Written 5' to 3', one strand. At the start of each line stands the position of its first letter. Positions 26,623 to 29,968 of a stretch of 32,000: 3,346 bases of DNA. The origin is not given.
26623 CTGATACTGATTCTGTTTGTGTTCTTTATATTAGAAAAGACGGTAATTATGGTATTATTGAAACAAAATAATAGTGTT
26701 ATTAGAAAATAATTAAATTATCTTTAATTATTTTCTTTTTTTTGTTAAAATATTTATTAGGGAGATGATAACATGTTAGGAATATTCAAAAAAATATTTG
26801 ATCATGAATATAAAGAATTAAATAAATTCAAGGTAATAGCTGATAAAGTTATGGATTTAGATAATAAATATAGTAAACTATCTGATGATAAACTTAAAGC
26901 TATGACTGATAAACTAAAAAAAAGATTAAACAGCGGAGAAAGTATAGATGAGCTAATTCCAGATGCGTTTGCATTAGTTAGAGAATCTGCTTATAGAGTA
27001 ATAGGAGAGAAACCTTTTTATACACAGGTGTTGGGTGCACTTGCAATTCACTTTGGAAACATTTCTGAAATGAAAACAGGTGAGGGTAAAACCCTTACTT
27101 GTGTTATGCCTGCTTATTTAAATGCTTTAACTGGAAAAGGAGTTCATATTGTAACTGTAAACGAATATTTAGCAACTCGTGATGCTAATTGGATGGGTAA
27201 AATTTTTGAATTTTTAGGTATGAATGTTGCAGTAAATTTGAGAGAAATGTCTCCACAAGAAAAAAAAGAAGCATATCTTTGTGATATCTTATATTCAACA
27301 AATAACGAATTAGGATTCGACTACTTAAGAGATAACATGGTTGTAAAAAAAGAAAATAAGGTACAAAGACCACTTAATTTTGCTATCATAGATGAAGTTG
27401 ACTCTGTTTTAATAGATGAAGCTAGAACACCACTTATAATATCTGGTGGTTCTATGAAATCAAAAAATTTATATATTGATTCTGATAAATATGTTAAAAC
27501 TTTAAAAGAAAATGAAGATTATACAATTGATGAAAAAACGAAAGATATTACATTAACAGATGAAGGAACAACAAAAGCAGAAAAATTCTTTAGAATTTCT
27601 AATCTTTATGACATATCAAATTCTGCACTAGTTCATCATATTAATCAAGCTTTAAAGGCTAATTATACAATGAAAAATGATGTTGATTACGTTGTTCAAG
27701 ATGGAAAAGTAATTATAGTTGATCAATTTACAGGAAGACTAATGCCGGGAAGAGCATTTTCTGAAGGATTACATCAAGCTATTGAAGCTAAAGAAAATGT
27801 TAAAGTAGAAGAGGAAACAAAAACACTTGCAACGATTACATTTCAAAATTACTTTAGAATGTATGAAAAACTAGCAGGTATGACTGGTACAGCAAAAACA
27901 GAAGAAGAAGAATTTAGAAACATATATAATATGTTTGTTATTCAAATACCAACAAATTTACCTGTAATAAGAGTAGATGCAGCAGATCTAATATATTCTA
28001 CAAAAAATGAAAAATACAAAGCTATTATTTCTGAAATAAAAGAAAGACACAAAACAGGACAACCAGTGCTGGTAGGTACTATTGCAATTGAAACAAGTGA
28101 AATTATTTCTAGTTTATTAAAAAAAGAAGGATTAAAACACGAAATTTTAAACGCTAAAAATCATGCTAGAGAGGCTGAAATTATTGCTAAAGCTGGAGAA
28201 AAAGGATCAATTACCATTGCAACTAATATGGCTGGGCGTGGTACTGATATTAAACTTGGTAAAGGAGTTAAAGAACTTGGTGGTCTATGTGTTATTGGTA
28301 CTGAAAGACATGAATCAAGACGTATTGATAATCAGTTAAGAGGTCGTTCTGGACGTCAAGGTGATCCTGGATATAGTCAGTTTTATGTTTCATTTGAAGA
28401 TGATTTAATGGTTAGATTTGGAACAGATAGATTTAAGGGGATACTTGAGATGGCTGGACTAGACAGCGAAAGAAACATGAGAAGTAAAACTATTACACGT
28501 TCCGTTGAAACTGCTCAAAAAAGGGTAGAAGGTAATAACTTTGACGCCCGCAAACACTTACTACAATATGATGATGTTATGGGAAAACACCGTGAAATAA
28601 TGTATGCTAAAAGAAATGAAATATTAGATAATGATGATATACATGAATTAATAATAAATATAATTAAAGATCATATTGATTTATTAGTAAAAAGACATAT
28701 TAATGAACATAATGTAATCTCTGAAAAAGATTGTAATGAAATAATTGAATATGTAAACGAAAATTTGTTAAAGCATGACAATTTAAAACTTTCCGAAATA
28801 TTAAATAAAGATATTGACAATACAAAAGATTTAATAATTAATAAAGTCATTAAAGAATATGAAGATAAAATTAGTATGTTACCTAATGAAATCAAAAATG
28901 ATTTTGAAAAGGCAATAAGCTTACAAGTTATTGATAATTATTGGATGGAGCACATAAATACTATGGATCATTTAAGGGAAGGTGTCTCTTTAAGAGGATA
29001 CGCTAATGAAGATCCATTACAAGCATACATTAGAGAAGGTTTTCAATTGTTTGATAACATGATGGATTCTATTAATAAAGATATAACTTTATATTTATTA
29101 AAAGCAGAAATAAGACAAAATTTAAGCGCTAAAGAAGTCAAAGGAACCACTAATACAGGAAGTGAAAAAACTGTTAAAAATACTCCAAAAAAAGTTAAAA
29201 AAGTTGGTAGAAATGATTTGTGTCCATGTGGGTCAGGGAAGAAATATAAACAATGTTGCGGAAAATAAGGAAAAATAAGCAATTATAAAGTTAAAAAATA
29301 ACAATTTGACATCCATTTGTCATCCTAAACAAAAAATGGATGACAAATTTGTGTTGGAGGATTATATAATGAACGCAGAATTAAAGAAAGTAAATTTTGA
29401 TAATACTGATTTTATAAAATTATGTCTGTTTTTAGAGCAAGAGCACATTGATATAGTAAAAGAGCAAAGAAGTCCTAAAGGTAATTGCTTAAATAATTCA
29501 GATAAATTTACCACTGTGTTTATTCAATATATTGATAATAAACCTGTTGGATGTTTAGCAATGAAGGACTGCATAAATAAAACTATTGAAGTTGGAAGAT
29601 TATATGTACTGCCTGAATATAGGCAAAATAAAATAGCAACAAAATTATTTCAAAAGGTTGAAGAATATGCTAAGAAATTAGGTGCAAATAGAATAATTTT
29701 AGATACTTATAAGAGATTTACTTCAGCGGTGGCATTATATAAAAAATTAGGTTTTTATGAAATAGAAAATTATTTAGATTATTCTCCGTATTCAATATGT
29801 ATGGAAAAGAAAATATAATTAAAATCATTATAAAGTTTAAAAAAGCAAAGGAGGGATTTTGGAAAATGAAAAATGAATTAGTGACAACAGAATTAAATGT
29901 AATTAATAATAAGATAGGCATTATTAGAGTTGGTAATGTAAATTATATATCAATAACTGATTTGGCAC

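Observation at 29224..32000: secA 3' end duplicated 2.7 kb downstream, bracketing a recombinase-less cassette array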

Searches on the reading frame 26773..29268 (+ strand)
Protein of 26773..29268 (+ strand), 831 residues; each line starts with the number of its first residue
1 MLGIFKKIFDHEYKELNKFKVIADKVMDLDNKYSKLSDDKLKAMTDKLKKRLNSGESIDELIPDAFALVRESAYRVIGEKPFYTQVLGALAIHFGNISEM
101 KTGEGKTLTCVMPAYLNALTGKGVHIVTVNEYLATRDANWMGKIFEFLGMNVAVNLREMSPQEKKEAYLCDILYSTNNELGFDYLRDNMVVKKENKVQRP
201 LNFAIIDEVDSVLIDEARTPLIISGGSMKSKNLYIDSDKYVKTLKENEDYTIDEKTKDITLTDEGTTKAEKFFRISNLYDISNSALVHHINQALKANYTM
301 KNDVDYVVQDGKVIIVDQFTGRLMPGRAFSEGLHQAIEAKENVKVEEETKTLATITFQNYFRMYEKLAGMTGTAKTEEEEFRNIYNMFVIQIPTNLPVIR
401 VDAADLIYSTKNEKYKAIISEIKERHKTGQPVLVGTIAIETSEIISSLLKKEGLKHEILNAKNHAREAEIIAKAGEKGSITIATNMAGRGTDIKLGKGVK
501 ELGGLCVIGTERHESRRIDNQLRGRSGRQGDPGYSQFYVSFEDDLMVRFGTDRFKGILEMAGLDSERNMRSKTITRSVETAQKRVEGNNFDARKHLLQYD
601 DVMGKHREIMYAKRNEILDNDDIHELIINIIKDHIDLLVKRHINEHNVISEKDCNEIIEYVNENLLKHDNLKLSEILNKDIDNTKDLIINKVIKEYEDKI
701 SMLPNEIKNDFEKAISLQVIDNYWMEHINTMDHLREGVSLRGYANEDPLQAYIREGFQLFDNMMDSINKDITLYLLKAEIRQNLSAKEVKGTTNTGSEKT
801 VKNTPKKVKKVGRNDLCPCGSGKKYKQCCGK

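Call 13: find_encoding_contigs(protein=window:26773-29268:+, flank=10000, max_places=10)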
Protein window:26773-29268:+ (831 aa): 4 contigs read that carry it; 3 places shown.
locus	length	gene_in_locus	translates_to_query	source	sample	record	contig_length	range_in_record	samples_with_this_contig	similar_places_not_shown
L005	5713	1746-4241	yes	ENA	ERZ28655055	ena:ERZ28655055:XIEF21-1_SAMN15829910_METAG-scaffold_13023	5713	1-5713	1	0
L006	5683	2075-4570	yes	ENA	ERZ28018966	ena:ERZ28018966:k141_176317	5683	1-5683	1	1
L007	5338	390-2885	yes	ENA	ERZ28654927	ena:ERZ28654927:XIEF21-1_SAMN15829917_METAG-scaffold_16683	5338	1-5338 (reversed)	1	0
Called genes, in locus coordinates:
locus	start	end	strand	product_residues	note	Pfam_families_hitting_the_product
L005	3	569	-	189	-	?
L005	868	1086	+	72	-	PF00313:CSD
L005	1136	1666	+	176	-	PF02482:Ribosomal_S30AE, PF16321:Ribosom_S30AE_C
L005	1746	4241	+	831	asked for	PF07517:SecA_DEAD, PF00270:DEAD (weak), PF01043:SecA_PP_bind, PF21090:P-loop_SecA, PF07516:SecA_SW, PF02810:SEC-C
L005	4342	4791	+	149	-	PF00583:Acetyltransf_1, PF13673:Acetyltransf_10, PF13508:Acetyltransf_7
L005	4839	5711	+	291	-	?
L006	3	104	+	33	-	?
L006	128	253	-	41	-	-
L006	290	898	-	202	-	PF04647:AgrB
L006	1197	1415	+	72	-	PF00313:CSD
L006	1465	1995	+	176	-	PF02482:Ribosomal_S30AE, PF16321:Ribosom_S30AE_C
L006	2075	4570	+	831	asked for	PF07517:SecA_DEAD, PF00270:DEAD (weak), PF01043:SecA_PP_bind, PF21090:P-loop_SecA, PF07516:SecA_SW, PF02810:SEC-C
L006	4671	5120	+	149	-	PF00583:Acetyltransf_1, PF13673:Acetyltransf_10, PF13508:Acetyltransf_7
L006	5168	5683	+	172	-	?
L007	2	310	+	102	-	?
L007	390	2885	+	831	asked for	PF07517:SecA_DEAD, PF00270:DEAD (weak), PF01043:SecA_PP_bind, PF21090:P-loop_SecA, PF07516:SecA_SW, PF02810:SEC-C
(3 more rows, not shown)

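Call 14: find_related_loci(query=window:26773-29268:+, collection=genome_contigs, flank=10000)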
Query window:26773-29268:+ (831 aa) in genome_contigs; peptide patterns used: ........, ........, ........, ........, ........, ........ (x = any residue, [..] = any of these).
600 stretches matched a pattern (row limit reached: there are more); 598 encode a relative of the query (tblastn E <= 1e-3); the best 80 are kept; 80 distinct loci.
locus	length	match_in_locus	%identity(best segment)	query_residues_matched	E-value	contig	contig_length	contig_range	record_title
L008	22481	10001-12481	70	5-831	0e+0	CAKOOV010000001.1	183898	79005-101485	MAG: uncultured Bacilli bacterium isolate REFINED_METABAT215_TOP10_CONTIGS_1500_ASSEMBLY_K77_MERGED__Hadza_PheChl_Fiber-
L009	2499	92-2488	69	1-799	0e+0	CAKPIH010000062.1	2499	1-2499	MAG: uncultured Bacilli bacterium isolate REFINED_METABAT215_TOP10_CONTIGS_1500_ASSEMBLY_K77_MERGED__Hadza_MoBio_hadza-A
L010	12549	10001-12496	65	2-831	0e+0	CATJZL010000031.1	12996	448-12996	MAG: uncultured Bacilli bacterium isolate iMGMC-998_1678881699 genome assembly, contig: MegahitA5_55569, whole genome sh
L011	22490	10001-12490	67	2-831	0e+0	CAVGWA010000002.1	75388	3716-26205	Oscillospiraceae bacterium isolate G02652-L1_cleanbin_000038 genome assembly, contig: Spades_G02652-L1_contig_157, whole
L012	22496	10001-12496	62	1-831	0e+0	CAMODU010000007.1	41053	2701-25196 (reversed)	MAG: uncultured bacterium isolate SRR873606_bin.1_metaWRAP_v1.3_MAG genome assembly, contig: NODE_1182_length_41053_cov_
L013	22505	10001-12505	59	1-831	0e+0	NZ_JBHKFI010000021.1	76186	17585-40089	Cytobacillus sp. Hz8 contig21, whole genome shotgun sequence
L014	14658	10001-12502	58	1-830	0e+0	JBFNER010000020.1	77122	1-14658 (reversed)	MAG: Neobacillus sp. isolate AA13 NODE_235_length_77122_cov_14.423943, whole genome shotgun sequence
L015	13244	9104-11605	58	1-831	0e+0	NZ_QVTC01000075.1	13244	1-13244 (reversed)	Bacillus sp. V59.32b DSM-105191_1__paired__trimmed__paired__contig_75, whole genome shotgun sequence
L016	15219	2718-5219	58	1-831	0e+0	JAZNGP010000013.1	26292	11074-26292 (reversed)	MAG: Bacillus sp. (in: firmicutes) isolate T1900044703_TS20190169.MAGScoT_cleanbin_000001 SGB_1803_k141_198064, whole ge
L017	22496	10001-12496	57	1-830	0e+0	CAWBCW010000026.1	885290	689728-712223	MAG: uncultured Bacillaceae bacterium isolate MFD02416.bin.3.269 genome assembly, contig: contig_7269, whole genome shot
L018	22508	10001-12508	58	1-830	0e+0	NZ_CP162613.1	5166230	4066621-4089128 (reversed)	Niallia tiangongensis strain JL1B1071 chromosome, complete genome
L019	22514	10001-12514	57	1-831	0e+0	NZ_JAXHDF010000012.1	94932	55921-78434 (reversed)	Pseudogracilibacillus sp. SE30717A strain SE 30717-A 12, whole genome shotgun sequence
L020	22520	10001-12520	57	1-831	0e+0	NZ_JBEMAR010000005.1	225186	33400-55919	MAG: Carnobacterium sp. isolate 233_Win.3 NODE_7_length_225186_cov_38.600952, whole genome shotgun sequence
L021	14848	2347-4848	56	1-830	0e+0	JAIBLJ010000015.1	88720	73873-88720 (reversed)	Alkalihalobacillus sp. YIM B00296 Scaffold15, whole genome shotgun sequence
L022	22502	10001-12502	58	1-830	0e+0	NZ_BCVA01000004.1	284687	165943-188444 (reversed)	Neobacillus niacini NBRC 15566, whole genome shotgun sequence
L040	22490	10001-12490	68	2-831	0e+0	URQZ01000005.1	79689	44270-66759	uncultured Tenericutes bacterium isolate UMGS1271 genome assembly, contig: NODE_68_length_79689_cov_9.212359, whole geno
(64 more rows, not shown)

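Call 76: search_protein_families(library=pfam, proteins=[L040:12662-13240:+, L040:13486-14373:+, L040:14373-14879:+, L040:15001-16521:+, L040:16500-17432:+, L040:17432-18145:+, L040:18142-19398:+, L040:19361-20149:+, L040:20154-20918:+, L040:20899-21576:+], max_evalue=0.001)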
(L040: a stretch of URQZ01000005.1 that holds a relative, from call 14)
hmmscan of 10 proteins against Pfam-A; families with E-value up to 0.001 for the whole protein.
L040:12662-13240:+ (192 aa): 2 families
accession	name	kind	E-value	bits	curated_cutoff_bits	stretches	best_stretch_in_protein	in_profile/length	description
PF14659.12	Phage_int_SAM_3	-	2.7e-10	40.8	22.6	1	64-119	3-57/58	Phage integrase, N-terminal SAM-like domain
PF14657.12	Arm-DNA-bind_4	-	5.2e-09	36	22.3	1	11-41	2-34/47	Arm DNA-binding domain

L040:13486-14373:+ (295 aa): 2 families
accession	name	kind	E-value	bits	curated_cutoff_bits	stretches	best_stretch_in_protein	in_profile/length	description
PF00126.33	HTH_1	-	1.2e-12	48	26.6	1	6-65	1-60/60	Bacterial regulatory helix-turn-helix protein, lysR family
PF03466.25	LysR_substrate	-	2.6e-09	37.2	28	1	94-277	8-191/209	LysR substrate binding domain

L040:14373-14879:+ (168 aa): 1 family
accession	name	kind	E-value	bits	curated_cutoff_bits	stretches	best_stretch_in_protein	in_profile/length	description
PF00293.34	NUDIX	-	0.0001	22.7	21.1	1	29-142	2-118/134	NUDIX domain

L040:15001-16521:+ (506 aa): 1 family
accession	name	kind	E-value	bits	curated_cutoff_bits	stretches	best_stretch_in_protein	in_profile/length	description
PF00155.27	Aminotran_1_2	-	3.2e-25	89.5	19.7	1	86-382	23-298/361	Aminotransferase class I and II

L040:16500-17432:+ (310 aa): 1 family
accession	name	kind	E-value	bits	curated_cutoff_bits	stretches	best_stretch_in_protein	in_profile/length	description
PF02955.21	GSH-S_ATP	-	0.00076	19.4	23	0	170-223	51-105/175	Prokaryotic glutathione synthetase, ATP-grasp domain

L040:17432-18145:+ (237 aa): 1 family
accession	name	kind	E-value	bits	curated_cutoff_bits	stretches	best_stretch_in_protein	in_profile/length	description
PF13521.12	AAA_28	-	2.3e-13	51.1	27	1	5-126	1-118/164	AAA domain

L040:18142-19398:+ (418 aa): 3 families
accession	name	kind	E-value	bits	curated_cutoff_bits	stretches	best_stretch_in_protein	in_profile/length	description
PF13535.11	ATP-grasp_4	-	4.6e-06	26.8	27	1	153-290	5-157/160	ATP-grasp domain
PF18603.7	LAL_C2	-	0.00018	22.1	29.4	1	333-405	5-77/78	L-amino acid ligase C-terminal domain 2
PF02222.28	ATP-grasp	-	0.00029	21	27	1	121-285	2-162/179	ATP-grasp domain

L040:19361-20149:+ (262 aa): 2 families
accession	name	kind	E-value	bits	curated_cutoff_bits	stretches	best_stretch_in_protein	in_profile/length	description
PF00497.25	SBP_bac_3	-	2.7e-31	108.5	26.4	1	171-262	1-92/132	Bacterial extracellular solute-binding proteins, family 3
PF10613.14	Lig_chan-Glu_bd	-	9.3e-07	29.4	30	1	192-262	30-113/115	Ligated ion channel L-glutamate- and glycine-binding site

L040:20154-20918:+ (254 aa): 1 family
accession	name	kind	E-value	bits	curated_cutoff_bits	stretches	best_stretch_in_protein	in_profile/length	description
PF00528.27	BPD_transp_1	-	6.6e-20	72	26.4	1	65-246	2-183/184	Binding-protein-dependent transport system inner membrane component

L040:20899-21576:+ (225 aa): 5 families
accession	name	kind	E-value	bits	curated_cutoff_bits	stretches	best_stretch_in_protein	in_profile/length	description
PF00005.33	ABC_tran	-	3e-41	141.7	25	1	25-171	1-137/137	ABC transporter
PF02463.25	SMC_N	-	1.2e-10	41.7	40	1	36-218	25-214/220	RecF/RecN/SMC N terminal domain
PF09818.15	ABC_ATPase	-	7.4e-05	22.3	23.2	0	143-222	158-253/283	P-loop domain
PF13304.12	AAA_21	-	0.00013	22.6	27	0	38-56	2-20/304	AAA domain, putative AbiEii toxin, Type IV TA system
PF00931.28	NB-ARC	-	0.0009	19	23.5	0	34-168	17-108/248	NB-ARC domain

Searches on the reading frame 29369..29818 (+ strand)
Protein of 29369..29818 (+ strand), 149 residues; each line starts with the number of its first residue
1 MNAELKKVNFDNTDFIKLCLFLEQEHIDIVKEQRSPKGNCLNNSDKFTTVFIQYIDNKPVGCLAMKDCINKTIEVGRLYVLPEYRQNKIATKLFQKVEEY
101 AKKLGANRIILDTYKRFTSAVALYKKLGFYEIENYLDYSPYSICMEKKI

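Call 57: search_protein_families(library=phrogs, proteins=[window:29369-29818:+], max_evalue=0.001)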
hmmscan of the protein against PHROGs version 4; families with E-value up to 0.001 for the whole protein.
window:29369-29818:+ (149 aa): 4 families
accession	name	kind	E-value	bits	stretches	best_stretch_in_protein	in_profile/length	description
phrog_1249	-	other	1.1e-15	58.8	1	48-138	59-155/180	acetyltransferase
phrog_3810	-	other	5.6e-13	50.1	1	52-130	62-143/155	acetyltransferase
phrog_21214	-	other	1.3e-05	26.2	1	41-129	44-122/129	acetyltransferase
phrog_8663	-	unknown function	0.00071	19.7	1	49-132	196-279/314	-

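Call 58: search_protein_families(library=pfam, proteins=[window:29369-29818:+], max_evalue=0.01)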
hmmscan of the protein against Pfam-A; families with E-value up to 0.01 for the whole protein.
window:29369-29818:+ (149 aa): 5 families
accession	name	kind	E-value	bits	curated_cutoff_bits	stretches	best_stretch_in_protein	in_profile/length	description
PF00583.31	Acetyltransf_1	-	1.8e-18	67.3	20.7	1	44-129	29-116/116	Acetyltransferase (GNAT) family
PF13508.13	Acetyltransf_7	-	7.1e-15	55.6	27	1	49-130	4-83/84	Acetyltransferase (GNAT) domain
PF13673.13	Acetyltransf_10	-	3.2e-12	47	23.6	1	46-133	29-111/128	Acetyltransferase (GNAT) domain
PF13302.13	Acetyltransf_3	-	0.0008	20.6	25.4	1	59-129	65-137/138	Acetyltransferase (GNAT) domain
PF08445.16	FR47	-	0.0041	17.5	22.1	1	74-135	23-83/86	FR47-like protein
